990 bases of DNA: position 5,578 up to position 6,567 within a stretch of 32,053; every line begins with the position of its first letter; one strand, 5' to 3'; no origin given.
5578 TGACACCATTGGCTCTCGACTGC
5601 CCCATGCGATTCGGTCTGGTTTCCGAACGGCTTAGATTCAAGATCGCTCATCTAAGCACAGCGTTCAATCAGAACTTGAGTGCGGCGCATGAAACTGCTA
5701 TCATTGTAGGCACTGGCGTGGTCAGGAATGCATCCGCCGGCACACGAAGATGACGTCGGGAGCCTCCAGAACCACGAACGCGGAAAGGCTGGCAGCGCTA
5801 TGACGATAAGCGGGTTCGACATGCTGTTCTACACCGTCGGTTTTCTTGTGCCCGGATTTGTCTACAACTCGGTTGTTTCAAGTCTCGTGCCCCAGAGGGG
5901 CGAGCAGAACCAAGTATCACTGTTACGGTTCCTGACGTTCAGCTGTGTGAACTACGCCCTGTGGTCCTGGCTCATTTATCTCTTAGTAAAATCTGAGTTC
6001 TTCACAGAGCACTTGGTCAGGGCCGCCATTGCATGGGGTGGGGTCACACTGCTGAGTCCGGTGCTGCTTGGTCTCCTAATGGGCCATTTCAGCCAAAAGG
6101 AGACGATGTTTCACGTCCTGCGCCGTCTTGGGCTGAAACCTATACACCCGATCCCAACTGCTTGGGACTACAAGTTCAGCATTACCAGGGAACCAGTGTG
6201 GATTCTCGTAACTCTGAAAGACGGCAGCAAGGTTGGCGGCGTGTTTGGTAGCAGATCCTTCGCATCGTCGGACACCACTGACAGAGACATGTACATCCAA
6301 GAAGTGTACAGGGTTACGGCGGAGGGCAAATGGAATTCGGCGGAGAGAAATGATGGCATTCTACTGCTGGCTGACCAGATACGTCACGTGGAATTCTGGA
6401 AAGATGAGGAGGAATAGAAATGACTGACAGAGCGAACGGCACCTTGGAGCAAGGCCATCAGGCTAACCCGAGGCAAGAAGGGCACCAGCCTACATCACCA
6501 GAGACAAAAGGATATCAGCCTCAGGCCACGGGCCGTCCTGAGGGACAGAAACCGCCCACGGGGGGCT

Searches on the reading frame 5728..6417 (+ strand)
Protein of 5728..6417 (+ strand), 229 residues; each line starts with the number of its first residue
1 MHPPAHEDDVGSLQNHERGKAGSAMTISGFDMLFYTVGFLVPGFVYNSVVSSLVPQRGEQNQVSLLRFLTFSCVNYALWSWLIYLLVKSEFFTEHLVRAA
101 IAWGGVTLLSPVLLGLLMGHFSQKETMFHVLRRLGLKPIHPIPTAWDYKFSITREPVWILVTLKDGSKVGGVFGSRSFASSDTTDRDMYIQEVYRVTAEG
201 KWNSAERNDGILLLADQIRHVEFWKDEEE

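Call 3: search_protein_families(library=pfam, proteins=[window:5728-6417:+], max_evalue=1)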
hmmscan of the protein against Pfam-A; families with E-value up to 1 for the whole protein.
window:5728-6417:+ (229 aa): 3 families
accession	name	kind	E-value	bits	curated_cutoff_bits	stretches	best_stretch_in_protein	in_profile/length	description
PF19865.4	DUF6338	-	1.7e-38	132.8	26.5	1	33-228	8-204/205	Family of unknown function (DUF6338)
PF14438.12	SM-ATX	-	0.14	12.8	29.8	1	160-203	17-55/81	Ataxin 2 SM domain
PF14093.11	DUF4271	-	0.16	12.3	29.7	1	25-101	45-122/206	Domain of unknown function (DUF4271)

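Call 4: search_protein_families(library=padloc, proteins=[window:5728-6417:+], max_evalue=1)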
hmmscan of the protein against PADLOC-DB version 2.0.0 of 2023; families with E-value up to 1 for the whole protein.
window:5728-6417:+ (229 aa): 0 families

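Call 5: search_protein_families(library=phrogs, proteins=[window:5728-6417:+], max_evalue=1)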
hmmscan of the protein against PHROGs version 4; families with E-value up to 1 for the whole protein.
window:5728-6417:+ (229 aa): 0 families

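Call 6: search_protein_families(library=ncbifam, proteins=[window:5728-6417:+], max_evalue=1)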
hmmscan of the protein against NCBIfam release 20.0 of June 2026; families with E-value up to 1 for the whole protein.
window:5728-6417:+ (229 aa): 0 families

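Call 55: find_homologous_proteins(query=window:5728-6417:+, max_evalue=0.001)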
Query window:5728-6417:+ (229 aa): 186 proteins with E <= 0.001 among 725 candidates; the best 120 are listed.
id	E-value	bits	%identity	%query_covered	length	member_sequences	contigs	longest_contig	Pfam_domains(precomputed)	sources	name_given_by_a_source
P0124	3.3e-134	464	100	90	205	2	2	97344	PF19865.5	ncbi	-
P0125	2.9e-106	373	76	89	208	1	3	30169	PF19865.5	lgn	-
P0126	1.9e-95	337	68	90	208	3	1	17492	PF19865.5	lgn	-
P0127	3.5e-90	320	66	90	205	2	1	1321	PF19865.5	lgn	-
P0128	1.8e-88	314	66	90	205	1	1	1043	PF19865.5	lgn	-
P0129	1.4e-87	311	63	90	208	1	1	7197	PF19865.5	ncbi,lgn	-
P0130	1.6e-80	288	70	79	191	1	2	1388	PF19865.5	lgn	-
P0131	1.5e-79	285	65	79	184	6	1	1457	PF19865.5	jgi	-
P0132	3.4e-79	284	59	90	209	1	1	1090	PF19865.5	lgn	-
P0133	2.0e-78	281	58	90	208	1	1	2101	PF19865.5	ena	-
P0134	4.2e-78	280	57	89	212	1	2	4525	PF19865.5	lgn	-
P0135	4.9e-78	280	58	88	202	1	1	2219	PF19865.5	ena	-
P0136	3.8e-77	277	59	90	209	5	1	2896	PF19865.5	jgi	jgi:hypothetical protein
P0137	4.4e-77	277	57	90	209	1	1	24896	PF19865.5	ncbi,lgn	-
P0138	2.1e-73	265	55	90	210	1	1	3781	PF19865.5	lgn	-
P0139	3.6e-73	264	54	88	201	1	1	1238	PF19865.5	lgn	-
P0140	3.7e-73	264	55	90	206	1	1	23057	PF19865.5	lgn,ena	-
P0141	7.5e-73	263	57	83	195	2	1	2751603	PF19865.5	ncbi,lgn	ncbi:hypothetical protein MTMBA_06010 [Moorella thermoacetica]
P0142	9.2e-73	263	52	90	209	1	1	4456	PF19865.5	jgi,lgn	jgi:hypothetical protein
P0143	1.7e-72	262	57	90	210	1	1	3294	PF19865.5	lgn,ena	-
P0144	4.8e-72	261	54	90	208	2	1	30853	PF19865.5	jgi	jgi:hypothetical protein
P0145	1.3e-71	259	55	88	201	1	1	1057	PF19865.5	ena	-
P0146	1.4e-71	259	54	90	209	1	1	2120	PF19865.5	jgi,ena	-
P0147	1.4e-71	259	53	88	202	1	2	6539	PF19865.5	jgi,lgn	jgi:hypothetical protein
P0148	2.4e-71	258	54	90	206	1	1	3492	PF19865.5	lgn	-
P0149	3.3e-71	258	55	90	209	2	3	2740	PF19865.5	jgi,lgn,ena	jgi:hypothetical protein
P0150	3.4e-70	255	55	89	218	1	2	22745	PF19865.5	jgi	jgi:hypothetical protein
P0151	1.9e-69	252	51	90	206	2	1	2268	PF19865.5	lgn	-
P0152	2.1e-69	252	55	88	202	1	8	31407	PF19865.5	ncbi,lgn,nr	ncbi:MAG: hypothetical protein HYU51_16095 [Candidatus Rokubacteria bacterium]|nr:hypothetical prote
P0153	4.0e-69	251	53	88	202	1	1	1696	PF19865.5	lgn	-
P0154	7.1e-69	250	49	90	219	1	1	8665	PF19865.5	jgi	jgi:hypothetical protein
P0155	9.7e-69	250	54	90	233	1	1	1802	PF19865.5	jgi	jgi:hypothetical protein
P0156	1.3e-68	249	55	88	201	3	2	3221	PF19865.5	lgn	-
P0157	2.6e-68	248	55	89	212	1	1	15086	PF19865.5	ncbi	-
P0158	1.2e-67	246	52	87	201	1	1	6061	PF19865.5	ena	-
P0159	1.5e-67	246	52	90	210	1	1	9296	PF19865.5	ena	-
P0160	1.6e-67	246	52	88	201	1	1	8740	PF19865.5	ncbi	ncbi:MAG: DUF6338 family protein [bacterium]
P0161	4.6e-67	244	50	95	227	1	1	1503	PF19865.5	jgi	jgi:hypothetical protein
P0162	6.5e-67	244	51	88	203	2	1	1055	PF19865.5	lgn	-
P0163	1.2e-66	243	51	90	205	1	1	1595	PF19865.5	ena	-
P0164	4.2e-66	241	52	90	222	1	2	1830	PF19865.5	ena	-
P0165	4.3e-66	241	51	90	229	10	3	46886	PF19865.5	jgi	jgi:hypothetical protein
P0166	8.1e-66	240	51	90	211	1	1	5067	PF19865.5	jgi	jgi:hypothetical protein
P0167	1.6e-65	239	55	81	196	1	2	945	PF19865.5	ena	-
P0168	3.5e-65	238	52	87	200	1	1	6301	PF19865.5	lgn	-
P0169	4.9e-65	238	49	89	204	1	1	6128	PF19865.5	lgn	-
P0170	1.5e-64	236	51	89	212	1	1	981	PF19865.5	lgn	-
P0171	1.6e-64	236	55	81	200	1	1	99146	PF19865.5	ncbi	-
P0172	1.6e-64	236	51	87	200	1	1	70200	PF19865.5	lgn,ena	-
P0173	4.7e-64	234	51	88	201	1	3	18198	PF19865.5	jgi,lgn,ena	-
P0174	5.1e-64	234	49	87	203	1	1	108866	PF19865.5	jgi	-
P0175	8.0e-64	234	52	90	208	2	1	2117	PF19865.5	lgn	-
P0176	1.4e-63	233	49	88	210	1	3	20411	PF19865.5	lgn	-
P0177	2.9e-63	232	49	88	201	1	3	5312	PF19865.5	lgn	-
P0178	3.3e-63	232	50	84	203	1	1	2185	PF19865.5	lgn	-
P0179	4.9e-63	231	50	88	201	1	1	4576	PF19865.5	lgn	-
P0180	1.5e-62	230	52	89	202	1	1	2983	PF19865.5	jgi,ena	-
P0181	1.5e-62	230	50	89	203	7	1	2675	PF19865.5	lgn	-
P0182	2.8e-62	229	49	88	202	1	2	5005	PF19865.5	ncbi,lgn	-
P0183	3.2e-62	228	49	87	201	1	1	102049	PF19865.5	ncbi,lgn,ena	-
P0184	5.1e-62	228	49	88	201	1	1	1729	PF19865.5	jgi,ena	-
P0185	5.8e-62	228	49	88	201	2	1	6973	PF19865.5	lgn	-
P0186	6.0e-62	228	48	89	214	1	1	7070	PF19865.5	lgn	-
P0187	1.7e-61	226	49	89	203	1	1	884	PF19865.5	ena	-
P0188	3.7e-61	225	53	87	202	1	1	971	PF19865.5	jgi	jgi:hypothetical protein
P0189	5.0e-61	225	47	92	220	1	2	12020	PF19865.5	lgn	-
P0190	8.3e-61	224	51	88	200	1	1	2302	PF19865.5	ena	-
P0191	1.6e-60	223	48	88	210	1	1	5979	PF19865.5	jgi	jgi:hypothetical protein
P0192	1.8e-60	223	51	87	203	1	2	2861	PF19865.5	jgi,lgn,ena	-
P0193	2.3e-60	222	53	90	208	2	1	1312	PF19865.5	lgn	-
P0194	2.9e-60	222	50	88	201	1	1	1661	PF19865.5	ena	-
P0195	4.4e-60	221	48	87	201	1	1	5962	PF19865.5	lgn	-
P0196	1.6e-59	220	50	92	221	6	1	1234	PF19865.5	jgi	jgi:hypothetical protein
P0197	1.9e-59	219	68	62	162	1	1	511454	PF19865.5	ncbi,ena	-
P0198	2.2e-59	219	48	92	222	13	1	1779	PF19865.5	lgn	-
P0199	1.1e-58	217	48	87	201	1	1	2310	PF19865.5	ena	-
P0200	1.8e-58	216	45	88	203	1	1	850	PF19865.5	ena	-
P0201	2.1e-58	216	49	86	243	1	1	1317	PF19865.5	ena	-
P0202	7.5e-58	214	47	92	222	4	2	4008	PF19865.5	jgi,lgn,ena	-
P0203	5.6e-57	211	49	89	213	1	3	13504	PF19865.5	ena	-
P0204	5.8e-57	211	50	87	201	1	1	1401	PF19865.5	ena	-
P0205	7.1e-57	211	53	76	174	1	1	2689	PF19865.5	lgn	-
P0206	1.3e-56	210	50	87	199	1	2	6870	PF19865.5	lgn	-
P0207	1.5e-56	210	46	92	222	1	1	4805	PF19865.5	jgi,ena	jgi:hypothetical protein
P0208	1.6e-56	210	46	88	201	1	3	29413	PF19865.5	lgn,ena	-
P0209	2.6e-56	209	46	90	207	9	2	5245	PF19865.5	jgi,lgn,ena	-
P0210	7.1e-56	208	47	88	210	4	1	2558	PF19865.5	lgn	-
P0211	1.2e-55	207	44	88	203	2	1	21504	PF19865.5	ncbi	ncbi:MAG: DUF6338 family protein [Chloroflexota bacterium]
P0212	3.8e-55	205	48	89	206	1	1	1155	PF19865.5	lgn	-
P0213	7.3e-55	204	47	90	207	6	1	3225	PF19865.5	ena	-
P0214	8.7e-55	204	48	87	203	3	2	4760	PF19865.5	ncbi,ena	-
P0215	1.6e-54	203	47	87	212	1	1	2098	PF19865.5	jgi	jgi:Family of unknown function (DUF6338)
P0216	1.8e-54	203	43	90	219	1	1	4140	PF19865.5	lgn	-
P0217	1.8e-54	203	46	88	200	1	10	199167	PF19865.5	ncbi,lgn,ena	-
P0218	2.4e-54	203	50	87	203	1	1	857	PF19865.5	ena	-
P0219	2.5e-54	203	48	88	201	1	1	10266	PF19865.5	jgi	jgi:hypothetical protein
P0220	6.1e-54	201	45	90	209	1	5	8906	PF19865.5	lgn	-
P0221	1.0e-53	201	44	90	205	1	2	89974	PF19865.5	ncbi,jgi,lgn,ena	-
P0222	2.4e-53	199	45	90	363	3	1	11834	PF19865.5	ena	-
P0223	2.6e-53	199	48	86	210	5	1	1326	PF19865.5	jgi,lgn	jgi:hypothetical protein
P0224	3.4e-53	199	46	89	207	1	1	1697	PF19865.5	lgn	-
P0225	5.5e-53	198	44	88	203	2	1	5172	PF19865.5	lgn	-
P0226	7.0e-53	198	47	87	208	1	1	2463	PF19865.5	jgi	-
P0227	8.7e-53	198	52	79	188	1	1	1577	PF19865.5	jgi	jgi:hypothetical protein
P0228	1.6e-52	197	47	90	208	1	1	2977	PF19865.5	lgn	-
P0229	4.3e-52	195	46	88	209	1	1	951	PF19865.5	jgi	jgi:hypothetical protein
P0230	6.1e-52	195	43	88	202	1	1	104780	PF19865.5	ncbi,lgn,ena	-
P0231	9.6e-52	194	44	92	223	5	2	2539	PF19865.5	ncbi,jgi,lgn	jgi:hypothetical protein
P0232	1.2e-51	194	43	87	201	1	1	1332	PF19865.5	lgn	-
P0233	1.6e-51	193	44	92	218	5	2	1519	PF19865.5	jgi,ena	jgi:hypothetical protein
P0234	1.7e-51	193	42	87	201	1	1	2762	PF19865.5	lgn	-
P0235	3.9e-51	192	46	89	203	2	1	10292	PF19865.5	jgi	jgi:hypothetical protein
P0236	7.5e-51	191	46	89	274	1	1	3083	PF19865.5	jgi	jgi:hypothetical protein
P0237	1.1e-50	191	45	87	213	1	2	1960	PF19865.5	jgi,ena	jgi:hypothetical protein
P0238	1.7e-50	190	44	88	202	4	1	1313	PF19865.5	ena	-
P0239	1.8e-50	190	46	90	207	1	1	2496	PF19865.5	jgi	jgi:hypothetical protein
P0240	2.8e-50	189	42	88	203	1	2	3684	PF19865.5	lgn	-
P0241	3.1e-50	189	55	71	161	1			PF19865.5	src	-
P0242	5.6e-50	188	44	88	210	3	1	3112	PF19865.5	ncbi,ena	-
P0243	6.1e-50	188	46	89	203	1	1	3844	PF19865.5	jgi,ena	-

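Call 56: find_encoding_contigs(protein=P0125, flank=5000, max_places=3)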
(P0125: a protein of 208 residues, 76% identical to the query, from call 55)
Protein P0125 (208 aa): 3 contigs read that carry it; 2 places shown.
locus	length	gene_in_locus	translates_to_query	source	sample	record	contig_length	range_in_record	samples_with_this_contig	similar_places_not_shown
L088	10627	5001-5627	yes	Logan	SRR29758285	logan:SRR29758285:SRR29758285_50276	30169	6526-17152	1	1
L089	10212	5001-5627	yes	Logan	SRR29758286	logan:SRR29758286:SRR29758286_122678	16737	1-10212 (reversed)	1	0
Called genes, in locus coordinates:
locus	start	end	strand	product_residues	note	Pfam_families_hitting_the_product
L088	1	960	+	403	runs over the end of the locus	PF01208:URO-D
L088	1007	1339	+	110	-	PF01909:NTP_transf_2, PF18765:Polbeta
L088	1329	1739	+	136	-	PF05168:HEPN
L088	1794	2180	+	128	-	-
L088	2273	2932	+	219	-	-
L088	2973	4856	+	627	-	-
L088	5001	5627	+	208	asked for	PF19865:DUF6338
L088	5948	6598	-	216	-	-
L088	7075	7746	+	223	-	-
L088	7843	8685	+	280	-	-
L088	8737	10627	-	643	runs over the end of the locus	PF04851:ResIII (faint), PF00270:DEAD (weak), PF06733:DEAD_2, PF13307:Helicase_C_2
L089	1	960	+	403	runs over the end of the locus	PF01208:URO-D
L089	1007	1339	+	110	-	PF01909:NTP_transf_2, PF18765:Polbeta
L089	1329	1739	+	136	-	PF05168:HEPN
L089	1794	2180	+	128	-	-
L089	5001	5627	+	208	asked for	PF19865:DUF6338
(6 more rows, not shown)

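Call 57: find_encoding_contigs(protein=P0126, flank=5000, max_places=2)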
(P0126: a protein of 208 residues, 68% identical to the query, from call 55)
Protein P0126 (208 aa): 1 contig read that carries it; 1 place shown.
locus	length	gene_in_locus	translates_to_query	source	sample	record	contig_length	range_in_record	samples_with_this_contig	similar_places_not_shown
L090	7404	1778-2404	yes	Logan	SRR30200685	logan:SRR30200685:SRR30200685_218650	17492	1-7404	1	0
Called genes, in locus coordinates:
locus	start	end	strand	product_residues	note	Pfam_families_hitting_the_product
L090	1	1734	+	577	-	?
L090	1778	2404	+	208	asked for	PF19865:DUF6338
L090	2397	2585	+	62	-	-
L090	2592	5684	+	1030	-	PF06634:DUF1156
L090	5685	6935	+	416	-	-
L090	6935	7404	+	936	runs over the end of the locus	PF04465:DUF499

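Call 58: find_encoding_contigs(protein=P0141, flank=5000, max_places=2)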
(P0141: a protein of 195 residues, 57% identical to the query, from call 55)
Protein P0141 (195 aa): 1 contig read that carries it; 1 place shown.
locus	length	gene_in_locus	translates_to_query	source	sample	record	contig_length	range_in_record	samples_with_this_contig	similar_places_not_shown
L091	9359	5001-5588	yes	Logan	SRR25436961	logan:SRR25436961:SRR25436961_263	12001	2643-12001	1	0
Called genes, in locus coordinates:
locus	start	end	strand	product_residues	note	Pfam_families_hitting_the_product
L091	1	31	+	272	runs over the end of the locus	PF01582:TIR, PF13676:TIR_2, PF07833:Cu_amine_oxidN1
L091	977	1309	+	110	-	-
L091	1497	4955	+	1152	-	PF04851:ResIII, PF00176:SNF2-rel_dom, PF00270:DEAD (weak), PF00271:Helicase_C, PF13020:NOV_C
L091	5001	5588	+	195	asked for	PF19865:DUF6338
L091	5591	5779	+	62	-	-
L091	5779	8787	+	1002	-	PF06634:DUF1156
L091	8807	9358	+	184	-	?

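Call 69: predict_structure(alignment_id=A5)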
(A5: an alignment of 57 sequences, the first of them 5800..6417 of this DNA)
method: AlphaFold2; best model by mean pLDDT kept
length: 205 residues; sequences in the alignment: 57
mean_pLDDT: 84.3   pTM: 0.59
mean pLDDT of the five models: 84.3, 83.2, 81.7, 79.9, 78.6
residues with pLDDT >= 90: 80; 70-90: 99; 50-70: 22; < 50: 4
segments of 3 or more residues with pLDDT < 50: none
pLDDT, mean of each block of 10 residues (from residue 1): 82 92 90 74 92 90 84 90 94 82 74 60 77 93 93 78 89 88 89 91 59
secondary structure, 60 per line:
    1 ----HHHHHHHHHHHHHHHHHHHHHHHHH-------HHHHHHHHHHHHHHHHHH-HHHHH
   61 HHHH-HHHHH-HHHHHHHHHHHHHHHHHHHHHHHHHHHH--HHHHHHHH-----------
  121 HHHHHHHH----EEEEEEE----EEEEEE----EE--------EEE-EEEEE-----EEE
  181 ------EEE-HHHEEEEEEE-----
elements in order: H5-29 H37-54 H56-64 H66-70 H72-99 H102-109 H121-128 E133-139 E144-149 E164-166 E168-172 E178-180 E187-189 E194-200

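Call 71: search_dna_similar(query=window:5800-6417:+, collection=phages, mode=protein, max_evalue=0.001, max_rows=15)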
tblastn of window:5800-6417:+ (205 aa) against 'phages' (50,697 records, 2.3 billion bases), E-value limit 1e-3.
Records with a match: 1; places in all: 1; records where one place covers at least 80% of the query: 1.
Best place of each record, by identity: <60% 1.
By first word of the organism name: Klebsiella 1.
By host as written in the record: horse 1.
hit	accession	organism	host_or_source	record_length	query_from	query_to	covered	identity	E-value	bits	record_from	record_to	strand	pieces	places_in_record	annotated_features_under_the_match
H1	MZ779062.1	Klebsiella phage pJN2-26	horse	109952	15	205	93%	29.5%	1e-18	89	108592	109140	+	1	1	hypothetical protein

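Call 74: search_dna_similar(query=window:5800-6417:+, collection=plasmids, mode=protein, max_evalue=0.001, max_rows=25)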
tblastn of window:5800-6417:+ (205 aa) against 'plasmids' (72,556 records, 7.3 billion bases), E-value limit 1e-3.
Records with a match: 19; places in all: 20; records where one place covers at least 80% of the query: 10.
Best place of each record, by identity: <60% 19.
By first word of the organism name: Acinetobacter 8; Fluviibacter 2; Streptomyces 2; Rhodococcus 2; Mesorhizobium 1; Proteus 1; Sphingomonas 1; Dietzia 1; Pantoea 1.
By predicted mobility (MOB-suite, as given by PLSDB): mobilizable 9; non-mobilizable 7; conjugative 3.
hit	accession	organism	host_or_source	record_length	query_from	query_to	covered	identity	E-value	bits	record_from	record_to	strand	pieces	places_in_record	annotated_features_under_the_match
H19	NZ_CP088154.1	Mesorhizobium mediterraneum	Cicer arietinum L.,cell culture,radical ...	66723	6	199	95%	33.5%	1e-21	99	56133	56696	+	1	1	DUF6338 family protein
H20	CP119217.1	Acinetobacter soli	Homo sapiens,blood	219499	15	201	91%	31.4%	1e-18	91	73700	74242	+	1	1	DUF6338 family protein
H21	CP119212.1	Acinetobacter soli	Homo sapiens,blood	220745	15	201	91%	31.4%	1e-18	91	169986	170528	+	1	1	DUF6338 family protein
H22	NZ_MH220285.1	Acinetobacter ursingii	Homo sapiens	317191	15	201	91%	31.2%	9e-18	88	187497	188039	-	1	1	DUF6338 family protein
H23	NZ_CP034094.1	Acinetobacter baumannii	Homo sapiens,sputum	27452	1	204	100%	27.6%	2e-12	72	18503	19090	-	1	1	DUF6338 family protein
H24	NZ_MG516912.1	Proteus penneri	silver gull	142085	1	199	97%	26.6%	1e-12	73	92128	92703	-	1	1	DUF6338 family protein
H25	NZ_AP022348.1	Fluviibacter phosphoraccumulans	-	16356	1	201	98%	25.7%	1e-13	76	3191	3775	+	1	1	DUF6338 family protein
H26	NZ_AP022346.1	Fluviibacter phosphoraccumulans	-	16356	1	201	98%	25.7%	1e-13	76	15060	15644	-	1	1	DUF6338 family protein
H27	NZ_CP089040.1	Acinetobacter ursingii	Homo sapiens,Genome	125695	15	200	91%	27.3%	4e-13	74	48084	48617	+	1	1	DUF6338 family protein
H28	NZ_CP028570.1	Acinetobacter pittii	Homo sapiens,Pure Culture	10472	9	201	94%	24.6%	1e-12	73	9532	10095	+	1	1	DUF6338 family protein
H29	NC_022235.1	Sphingomonas sp. ERG5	-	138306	106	199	46%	38.9%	2e-13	76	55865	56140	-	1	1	DUF6338 family protein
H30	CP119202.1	Acinetobacter soli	Homo sapiens,blood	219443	116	201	42%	40.2%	3e-12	72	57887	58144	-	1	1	DUF6338 family protein (x2)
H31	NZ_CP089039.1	Acinetobacter ursingii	Homo sapiens,Genome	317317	116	201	42%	40.2%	5e-12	71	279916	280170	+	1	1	DUF6338 family protein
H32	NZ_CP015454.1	Dietzia psychralcaliphila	-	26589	117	201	41%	37.6%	8e-8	59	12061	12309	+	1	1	DUF6338 family protein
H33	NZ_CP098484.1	Streptomyces sp. Caat 7-52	Bacteria,soil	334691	119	199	40%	35.4%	4e-5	51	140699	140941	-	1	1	DUF6338 family protein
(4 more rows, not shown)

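Call 81: get_annotated_region(hit=H19, flank=6000)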
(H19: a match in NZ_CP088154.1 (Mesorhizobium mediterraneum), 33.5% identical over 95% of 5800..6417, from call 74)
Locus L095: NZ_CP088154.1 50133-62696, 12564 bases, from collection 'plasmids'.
description: Mesorhizobium mediterraneum strain R31 plasmid unnamed3, complete sequence
organism: Mesorhizobium mediterraneum (NCBI taxid 43617)
taxonomy: Bacteria; Pseudomonadota; Alphaproteobacteria; Hyphomicrobiales; Phyllobacteriaceae; Mesorhizobium; Mesorhizobium mediterraneum
host: -; source: Cicer arietinum L.,cell culture,radical nodules from chickpea plants; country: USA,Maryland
typing (MOB-suite, as given by PLSDB): non-mobilizable; mating-pair formation MPF_T
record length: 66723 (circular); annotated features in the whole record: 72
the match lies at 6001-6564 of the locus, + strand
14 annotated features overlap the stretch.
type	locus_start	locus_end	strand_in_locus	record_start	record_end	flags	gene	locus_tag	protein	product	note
CDS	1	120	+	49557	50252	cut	-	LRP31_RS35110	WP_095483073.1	SOS response-associated peptidase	GO:0018142 - obsolete protein-DNA covalent cross-linking [Evidence IEA]; GO:0009432 - SOS response [Evidence IEA]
CDS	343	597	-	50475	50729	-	-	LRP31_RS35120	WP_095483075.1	hypothetical protein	-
CDS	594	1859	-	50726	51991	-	-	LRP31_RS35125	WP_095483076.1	type VI secretion protein ImpB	-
CDS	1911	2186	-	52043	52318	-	-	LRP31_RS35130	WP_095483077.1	hypothetical protein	-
CDS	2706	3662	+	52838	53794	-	-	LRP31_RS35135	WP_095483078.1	hypothetical protein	-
CDS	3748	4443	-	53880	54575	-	-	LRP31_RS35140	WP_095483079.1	hypothetical protein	-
CDS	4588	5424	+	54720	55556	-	-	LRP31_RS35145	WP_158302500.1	nucleotidyltransferase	-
CDS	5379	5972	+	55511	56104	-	-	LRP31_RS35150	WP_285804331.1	SLATT domain-containing protein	-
CDS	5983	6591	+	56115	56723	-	-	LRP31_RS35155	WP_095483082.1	DUF6338 family protein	-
CDS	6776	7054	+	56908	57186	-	-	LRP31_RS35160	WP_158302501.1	hypothetical protein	-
CDS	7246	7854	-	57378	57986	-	-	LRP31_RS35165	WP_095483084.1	hypothetical protein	-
CDS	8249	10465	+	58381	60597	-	-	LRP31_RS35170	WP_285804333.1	ParB/RepB/Spo0J family partition protein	-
CDS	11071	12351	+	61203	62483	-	repC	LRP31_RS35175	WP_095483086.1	plasmid replication protein RepC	-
CDS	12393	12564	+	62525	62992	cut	-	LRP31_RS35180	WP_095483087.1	thermonuclease family protein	-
